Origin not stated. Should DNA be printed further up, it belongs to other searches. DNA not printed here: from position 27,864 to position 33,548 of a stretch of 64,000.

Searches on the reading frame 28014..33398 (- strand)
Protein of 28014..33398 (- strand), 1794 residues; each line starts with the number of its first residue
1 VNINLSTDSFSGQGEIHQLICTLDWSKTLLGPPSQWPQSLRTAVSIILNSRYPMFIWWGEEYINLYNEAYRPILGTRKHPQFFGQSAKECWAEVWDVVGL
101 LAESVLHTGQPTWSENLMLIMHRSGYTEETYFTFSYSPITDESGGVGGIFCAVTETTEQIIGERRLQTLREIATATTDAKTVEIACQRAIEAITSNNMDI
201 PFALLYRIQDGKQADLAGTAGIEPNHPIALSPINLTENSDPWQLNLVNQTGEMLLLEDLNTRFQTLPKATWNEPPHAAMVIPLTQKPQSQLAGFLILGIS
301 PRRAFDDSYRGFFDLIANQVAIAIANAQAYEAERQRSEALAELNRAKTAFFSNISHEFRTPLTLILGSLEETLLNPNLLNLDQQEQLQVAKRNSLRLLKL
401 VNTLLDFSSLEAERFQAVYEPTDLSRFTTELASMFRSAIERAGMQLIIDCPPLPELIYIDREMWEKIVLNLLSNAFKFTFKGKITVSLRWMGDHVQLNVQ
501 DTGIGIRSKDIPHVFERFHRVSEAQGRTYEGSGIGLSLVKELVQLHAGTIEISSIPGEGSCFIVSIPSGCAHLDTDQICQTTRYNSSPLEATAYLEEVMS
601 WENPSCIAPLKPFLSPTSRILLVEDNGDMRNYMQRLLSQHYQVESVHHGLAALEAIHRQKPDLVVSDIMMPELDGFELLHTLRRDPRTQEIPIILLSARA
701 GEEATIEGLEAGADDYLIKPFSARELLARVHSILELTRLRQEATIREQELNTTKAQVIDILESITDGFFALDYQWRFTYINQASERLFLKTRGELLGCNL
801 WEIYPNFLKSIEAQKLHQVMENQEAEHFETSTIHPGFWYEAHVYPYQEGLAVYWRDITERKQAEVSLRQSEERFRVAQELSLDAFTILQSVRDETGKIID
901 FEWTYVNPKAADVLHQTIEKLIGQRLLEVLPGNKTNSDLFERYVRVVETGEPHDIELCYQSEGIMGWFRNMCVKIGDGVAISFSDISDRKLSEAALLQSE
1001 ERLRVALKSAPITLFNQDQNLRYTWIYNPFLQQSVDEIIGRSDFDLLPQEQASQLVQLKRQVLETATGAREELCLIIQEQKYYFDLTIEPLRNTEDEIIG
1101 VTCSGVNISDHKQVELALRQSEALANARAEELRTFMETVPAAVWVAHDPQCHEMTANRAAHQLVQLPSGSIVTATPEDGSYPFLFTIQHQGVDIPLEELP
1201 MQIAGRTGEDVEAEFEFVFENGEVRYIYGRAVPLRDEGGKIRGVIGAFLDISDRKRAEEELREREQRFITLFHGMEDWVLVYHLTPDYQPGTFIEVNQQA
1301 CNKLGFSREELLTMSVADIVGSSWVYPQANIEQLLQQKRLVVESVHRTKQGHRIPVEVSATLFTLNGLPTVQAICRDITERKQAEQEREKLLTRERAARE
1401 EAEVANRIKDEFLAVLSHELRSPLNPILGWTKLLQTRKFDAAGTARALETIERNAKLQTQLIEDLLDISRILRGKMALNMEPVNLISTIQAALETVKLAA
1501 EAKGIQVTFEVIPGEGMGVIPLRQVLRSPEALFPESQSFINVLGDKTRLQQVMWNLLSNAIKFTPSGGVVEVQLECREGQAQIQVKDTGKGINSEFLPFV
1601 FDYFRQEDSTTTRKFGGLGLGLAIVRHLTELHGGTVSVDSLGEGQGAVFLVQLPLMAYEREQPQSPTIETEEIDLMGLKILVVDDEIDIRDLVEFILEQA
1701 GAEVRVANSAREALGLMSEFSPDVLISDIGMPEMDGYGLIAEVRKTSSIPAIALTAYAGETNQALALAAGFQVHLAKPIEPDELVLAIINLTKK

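Call 8: search_protein_families(library=pfam, proteins=[window:28014-33398:-], max_evalue=0.001)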
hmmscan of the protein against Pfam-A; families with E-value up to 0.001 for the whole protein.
window:28014-33398:- (1794 aa): 14 families
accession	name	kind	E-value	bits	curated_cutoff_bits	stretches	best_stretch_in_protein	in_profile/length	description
PF02518.31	HATPase_c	-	9e-58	194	26.4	2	1544-1655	1-109/111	Histidine kinase-, DNA gyrase B-, and HSP90-like ATPase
PF00072.30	Response_reg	-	4.2e-54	181.9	30.2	2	620-730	1-110/111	Response regulator receiver domain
PF08448.16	PAS_4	-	5.5e-53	178.3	23.1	4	761-862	1-110/110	PAS fold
PF13426.13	PAS_9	-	3.9e-38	130.3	27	2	1289-1380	9-103/103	PAS domain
PF00512.31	HisKA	-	1.2e-30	105.7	26.9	2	346-413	1-66/66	His Kinase A (phospho-acceptor) domain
PF00989.32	PAS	-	1.6e-27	96.2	22.6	2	760-830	6-76/113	PAS fold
PF13188.13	PAS_8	-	2.4e-16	59.4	21.8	0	759-808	5-55/65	PAS domain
PF13185.12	GAF_2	-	6.9e-13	49.4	28.6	1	180-325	2-136/136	GAF domain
PF13596.12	PAS_10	-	5.1e-09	37.2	22.1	0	1007-1108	5-105/106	PAS domain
PF01590.32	GAF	-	3.7e-08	34.4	22.4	1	186-324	6-133/133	GAF domain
PF08447.18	PAS_3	-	1.7e-05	25.4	25.6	0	1206-1247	47-88/89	PAS fold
PF13581.12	HATPase_c_2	-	4.6e-05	23.9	27.4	0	1558-1630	41-110/127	Histidine kinase-like ATPase domain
PF13492.12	GAF_3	-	9.6e-05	23.2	27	1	272-326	77-129/129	GAF domain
PF13589.12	HATPase_c_3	-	0.00025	21.5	25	0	1552-1623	6-80/137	Histidine kinase-, DNA gyrase B-, and HSP90-like ATPase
